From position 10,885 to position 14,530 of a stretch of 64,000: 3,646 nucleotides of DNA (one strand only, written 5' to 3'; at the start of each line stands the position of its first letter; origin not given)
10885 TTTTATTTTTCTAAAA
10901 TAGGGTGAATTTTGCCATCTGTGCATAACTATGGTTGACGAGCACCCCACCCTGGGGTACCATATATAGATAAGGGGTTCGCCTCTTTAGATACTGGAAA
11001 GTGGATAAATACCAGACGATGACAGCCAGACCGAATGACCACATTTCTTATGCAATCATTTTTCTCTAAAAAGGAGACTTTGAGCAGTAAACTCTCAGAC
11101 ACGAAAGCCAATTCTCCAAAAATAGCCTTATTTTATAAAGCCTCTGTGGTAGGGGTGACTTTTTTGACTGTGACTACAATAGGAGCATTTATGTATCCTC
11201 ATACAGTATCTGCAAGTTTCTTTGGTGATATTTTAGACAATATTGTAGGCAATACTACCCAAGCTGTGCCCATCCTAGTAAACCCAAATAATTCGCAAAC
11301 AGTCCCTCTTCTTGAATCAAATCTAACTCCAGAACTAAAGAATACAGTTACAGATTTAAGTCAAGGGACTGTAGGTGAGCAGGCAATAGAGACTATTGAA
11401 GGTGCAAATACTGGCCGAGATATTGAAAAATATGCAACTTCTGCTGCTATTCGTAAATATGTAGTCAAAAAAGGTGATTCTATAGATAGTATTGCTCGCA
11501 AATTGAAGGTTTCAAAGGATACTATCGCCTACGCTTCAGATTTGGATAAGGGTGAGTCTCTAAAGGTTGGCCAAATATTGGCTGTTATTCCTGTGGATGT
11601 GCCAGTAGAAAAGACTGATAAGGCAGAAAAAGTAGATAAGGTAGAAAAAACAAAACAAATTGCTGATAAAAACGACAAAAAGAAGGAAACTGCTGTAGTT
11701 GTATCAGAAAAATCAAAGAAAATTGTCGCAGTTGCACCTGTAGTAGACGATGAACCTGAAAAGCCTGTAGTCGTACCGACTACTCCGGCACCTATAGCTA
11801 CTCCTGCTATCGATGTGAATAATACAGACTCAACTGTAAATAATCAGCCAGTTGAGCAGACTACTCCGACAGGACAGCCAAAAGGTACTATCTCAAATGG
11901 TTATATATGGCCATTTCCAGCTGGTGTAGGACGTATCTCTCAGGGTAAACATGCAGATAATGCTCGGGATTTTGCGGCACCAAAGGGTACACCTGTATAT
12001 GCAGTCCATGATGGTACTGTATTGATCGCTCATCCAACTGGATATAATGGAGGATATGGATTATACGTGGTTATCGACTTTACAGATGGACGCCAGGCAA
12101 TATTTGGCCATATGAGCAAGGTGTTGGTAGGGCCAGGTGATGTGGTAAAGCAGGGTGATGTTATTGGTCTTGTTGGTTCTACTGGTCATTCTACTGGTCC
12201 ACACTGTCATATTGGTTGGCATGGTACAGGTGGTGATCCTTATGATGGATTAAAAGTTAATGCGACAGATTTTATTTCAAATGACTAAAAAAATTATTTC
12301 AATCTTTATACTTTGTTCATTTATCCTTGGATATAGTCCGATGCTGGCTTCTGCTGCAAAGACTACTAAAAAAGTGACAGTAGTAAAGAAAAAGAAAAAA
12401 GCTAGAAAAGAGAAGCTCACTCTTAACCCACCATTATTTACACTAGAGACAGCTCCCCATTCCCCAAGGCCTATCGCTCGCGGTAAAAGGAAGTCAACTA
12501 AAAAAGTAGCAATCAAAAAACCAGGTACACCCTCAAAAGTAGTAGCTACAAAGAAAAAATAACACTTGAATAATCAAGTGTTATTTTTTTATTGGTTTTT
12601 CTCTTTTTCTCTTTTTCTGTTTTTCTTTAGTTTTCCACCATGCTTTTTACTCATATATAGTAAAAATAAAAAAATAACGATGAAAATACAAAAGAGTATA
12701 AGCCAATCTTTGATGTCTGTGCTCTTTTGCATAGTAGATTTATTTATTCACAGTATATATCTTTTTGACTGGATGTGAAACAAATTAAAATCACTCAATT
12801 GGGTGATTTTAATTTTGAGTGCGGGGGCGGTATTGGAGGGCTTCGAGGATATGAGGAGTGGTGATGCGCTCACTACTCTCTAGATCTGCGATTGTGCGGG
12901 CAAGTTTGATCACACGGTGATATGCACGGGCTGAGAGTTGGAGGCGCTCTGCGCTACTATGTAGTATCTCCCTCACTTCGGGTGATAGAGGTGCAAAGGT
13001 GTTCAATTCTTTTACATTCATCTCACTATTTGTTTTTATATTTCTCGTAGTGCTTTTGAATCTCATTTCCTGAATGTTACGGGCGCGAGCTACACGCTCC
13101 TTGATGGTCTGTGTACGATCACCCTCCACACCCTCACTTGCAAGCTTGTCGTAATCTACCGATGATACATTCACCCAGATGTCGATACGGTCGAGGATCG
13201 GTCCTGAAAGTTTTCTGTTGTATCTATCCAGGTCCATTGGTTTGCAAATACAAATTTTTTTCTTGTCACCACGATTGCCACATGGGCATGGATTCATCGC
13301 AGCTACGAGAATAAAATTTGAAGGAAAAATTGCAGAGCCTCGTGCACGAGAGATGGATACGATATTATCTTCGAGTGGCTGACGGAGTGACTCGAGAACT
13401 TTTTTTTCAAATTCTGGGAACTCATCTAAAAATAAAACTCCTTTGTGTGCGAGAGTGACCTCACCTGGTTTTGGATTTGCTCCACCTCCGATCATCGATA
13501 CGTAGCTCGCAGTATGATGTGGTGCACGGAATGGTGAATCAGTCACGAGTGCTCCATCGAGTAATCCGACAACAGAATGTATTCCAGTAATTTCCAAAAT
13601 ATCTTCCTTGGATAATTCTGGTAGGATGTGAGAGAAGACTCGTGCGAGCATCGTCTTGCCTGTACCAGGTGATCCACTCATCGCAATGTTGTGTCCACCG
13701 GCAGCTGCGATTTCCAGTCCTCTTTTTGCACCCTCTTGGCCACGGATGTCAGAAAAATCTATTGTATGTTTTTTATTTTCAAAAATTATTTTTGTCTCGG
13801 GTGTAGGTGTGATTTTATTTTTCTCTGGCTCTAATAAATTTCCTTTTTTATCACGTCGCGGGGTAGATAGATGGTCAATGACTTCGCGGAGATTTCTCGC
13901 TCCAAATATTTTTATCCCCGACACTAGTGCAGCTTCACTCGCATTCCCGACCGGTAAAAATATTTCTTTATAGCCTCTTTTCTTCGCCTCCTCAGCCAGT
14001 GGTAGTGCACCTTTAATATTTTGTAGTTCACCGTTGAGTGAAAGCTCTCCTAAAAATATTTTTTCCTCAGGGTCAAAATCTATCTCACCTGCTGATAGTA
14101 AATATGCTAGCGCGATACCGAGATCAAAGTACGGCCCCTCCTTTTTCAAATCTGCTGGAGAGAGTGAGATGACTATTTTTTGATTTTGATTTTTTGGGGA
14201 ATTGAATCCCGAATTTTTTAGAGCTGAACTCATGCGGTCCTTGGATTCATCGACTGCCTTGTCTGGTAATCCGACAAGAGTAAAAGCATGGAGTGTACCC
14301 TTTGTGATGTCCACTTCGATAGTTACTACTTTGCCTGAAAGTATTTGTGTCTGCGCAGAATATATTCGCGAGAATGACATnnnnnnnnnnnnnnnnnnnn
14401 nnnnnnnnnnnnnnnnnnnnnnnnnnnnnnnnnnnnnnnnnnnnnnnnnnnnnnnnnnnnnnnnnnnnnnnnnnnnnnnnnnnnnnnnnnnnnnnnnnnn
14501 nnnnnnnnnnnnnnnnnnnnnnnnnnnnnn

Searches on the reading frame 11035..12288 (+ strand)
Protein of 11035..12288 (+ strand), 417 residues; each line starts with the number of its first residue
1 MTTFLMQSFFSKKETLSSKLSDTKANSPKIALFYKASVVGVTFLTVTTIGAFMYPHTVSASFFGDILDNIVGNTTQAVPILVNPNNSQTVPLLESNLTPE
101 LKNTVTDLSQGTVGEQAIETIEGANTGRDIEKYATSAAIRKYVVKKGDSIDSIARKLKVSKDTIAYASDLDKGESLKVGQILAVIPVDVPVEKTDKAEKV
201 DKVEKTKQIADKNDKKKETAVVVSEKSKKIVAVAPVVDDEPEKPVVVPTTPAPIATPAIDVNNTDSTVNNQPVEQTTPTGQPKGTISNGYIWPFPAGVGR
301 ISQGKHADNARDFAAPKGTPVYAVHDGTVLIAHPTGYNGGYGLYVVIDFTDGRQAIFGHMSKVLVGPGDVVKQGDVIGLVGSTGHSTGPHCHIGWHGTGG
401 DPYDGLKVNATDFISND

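Call 94: search_protein_families(library=pfam, proteins=[window:11035-12288:+], max_evalue=0.001)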
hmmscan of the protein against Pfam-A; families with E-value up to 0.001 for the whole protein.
window:11035-12288:+ (417 aa): 2 families
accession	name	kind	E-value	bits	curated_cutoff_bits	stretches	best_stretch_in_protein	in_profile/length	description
PF01551.29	Peptidase_M23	-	3.3e-24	85.3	28.7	1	310-397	5-89/96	Peptidase family M23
PF01476.26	LysM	-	2.7e-07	30.9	20.9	1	142-183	1-41/43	LysM domain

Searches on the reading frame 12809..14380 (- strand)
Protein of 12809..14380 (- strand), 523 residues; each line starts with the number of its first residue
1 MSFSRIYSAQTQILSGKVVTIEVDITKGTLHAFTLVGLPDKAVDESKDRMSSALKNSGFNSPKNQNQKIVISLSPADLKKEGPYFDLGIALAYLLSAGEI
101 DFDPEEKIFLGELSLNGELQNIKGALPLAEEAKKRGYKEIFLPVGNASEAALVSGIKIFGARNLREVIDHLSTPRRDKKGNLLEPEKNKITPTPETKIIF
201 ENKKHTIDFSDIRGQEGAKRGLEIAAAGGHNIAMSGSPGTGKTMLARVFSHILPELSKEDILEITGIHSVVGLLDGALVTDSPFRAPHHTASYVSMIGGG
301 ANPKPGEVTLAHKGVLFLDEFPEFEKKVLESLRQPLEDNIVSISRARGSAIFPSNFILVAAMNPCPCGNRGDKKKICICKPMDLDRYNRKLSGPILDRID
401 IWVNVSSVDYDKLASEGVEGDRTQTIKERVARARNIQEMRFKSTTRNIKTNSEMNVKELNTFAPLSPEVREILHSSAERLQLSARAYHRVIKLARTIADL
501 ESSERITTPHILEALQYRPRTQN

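Call 47: search_protein_families(library=pfam, proteins=[window:12809-14380:-], max_evalue=0.001)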
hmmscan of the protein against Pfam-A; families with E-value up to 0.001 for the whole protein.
window:12809-14380:- (523 aa): 8 families
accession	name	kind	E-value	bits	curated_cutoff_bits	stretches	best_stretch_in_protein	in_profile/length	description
PF01078.27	Mg_chelatase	-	5.2e-88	294.3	20.3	1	208-412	1-206/207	Magnesium chelatase, subunit ChlI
PF13541.12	ChlI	-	1.7e-37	128.4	27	1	21-146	1-121/121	Subunit ChlI of Mg-chelatase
PF13335.12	Mg_chelatase_C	-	7.8e-30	103.8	26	1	422-518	3-94/94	Magnesium chelatase, subunit ChlI C-terminal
PF07728.20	AAA_5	-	5.9e-10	39.7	22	1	233-368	3-126/139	AAA domain (dynein-related subfamily)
PF00493.29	MCM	-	1.3e-08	34.7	23.3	1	224-403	52-202/224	MCM P-loop domain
PF00158.32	Sigma54_activat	-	0.00011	22.4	20.2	1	225-361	18-140/168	Sigma-54 interaction domain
PF05496.18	RuvB_N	-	0.00057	20.1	27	0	309-350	81-122/159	Holliday junction DNA helicase RuvB P-loop domain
PF05362.19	Lon_C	-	0.0007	19.7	21.1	0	14-150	38-176/205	Lon protease (S16) C-terminal proteolytic domain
